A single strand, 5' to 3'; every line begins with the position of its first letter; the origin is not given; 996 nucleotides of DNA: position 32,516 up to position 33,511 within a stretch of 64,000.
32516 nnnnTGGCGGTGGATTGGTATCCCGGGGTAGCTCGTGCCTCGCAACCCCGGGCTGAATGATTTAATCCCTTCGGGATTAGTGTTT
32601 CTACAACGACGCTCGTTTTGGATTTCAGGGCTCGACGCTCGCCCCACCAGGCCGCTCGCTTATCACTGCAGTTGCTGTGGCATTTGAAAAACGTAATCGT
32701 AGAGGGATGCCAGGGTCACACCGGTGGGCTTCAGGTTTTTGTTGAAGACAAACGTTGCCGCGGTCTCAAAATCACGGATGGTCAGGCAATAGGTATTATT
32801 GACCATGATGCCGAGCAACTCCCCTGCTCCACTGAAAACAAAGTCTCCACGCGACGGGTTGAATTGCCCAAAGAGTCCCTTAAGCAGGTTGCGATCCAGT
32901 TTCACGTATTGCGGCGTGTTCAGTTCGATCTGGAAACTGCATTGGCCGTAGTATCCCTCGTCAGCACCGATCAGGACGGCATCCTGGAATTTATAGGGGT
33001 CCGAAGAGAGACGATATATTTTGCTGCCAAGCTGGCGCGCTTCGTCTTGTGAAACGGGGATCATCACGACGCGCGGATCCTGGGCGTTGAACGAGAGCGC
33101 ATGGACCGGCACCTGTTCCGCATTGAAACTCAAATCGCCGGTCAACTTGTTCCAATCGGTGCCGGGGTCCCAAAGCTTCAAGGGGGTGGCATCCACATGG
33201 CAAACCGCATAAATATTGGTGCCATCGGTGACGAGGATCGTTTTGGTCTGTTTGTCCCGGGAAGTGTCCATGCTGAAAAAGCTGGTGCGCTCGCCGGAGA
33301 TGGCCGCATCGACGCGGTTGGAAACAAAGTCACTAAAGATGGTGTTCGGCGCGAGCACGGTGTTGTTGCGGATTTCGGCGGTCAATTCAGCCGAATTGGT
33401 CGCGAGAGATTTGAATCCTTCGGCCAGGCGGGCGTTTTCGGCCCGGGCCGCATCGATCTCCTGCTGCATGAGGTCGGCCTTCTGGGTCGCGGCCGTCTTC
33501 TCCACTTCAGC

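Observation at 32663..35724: ATGA-coupled pair resembling an ion-driven stator unit (MotA/ExbB/TolQ-like channel plus ExbD/TolR-like Asp-TM protein) with atypical domain architecture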

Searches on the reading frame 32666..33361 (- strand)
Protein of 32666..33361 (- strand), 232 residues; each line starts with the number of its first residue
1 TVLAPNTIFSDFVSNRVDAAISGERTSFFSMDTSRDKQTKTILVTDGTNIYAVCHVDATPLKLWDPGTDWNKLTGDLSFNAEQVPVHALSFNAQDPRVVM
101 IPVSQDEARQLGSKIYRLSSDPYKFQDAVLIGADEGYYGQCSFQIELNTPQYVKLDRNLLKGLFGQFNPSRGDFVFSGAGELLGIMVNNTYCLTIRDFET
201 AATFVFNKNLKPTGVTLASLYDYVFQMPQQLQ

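Call 33: search_solved_structures(query=window:32666-33361:-, max_evalue=10, show_alignments=3)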
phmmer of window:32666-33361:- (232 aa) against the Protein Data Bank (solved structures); distinct sequences matched with E-value up to 10: 1.
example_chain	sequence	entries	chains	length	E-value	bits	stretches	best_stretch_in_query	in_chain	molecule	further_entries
2ltj_A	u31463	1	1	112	1.5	11.6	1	14-48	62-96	Beta-N-acetylhexosaminidase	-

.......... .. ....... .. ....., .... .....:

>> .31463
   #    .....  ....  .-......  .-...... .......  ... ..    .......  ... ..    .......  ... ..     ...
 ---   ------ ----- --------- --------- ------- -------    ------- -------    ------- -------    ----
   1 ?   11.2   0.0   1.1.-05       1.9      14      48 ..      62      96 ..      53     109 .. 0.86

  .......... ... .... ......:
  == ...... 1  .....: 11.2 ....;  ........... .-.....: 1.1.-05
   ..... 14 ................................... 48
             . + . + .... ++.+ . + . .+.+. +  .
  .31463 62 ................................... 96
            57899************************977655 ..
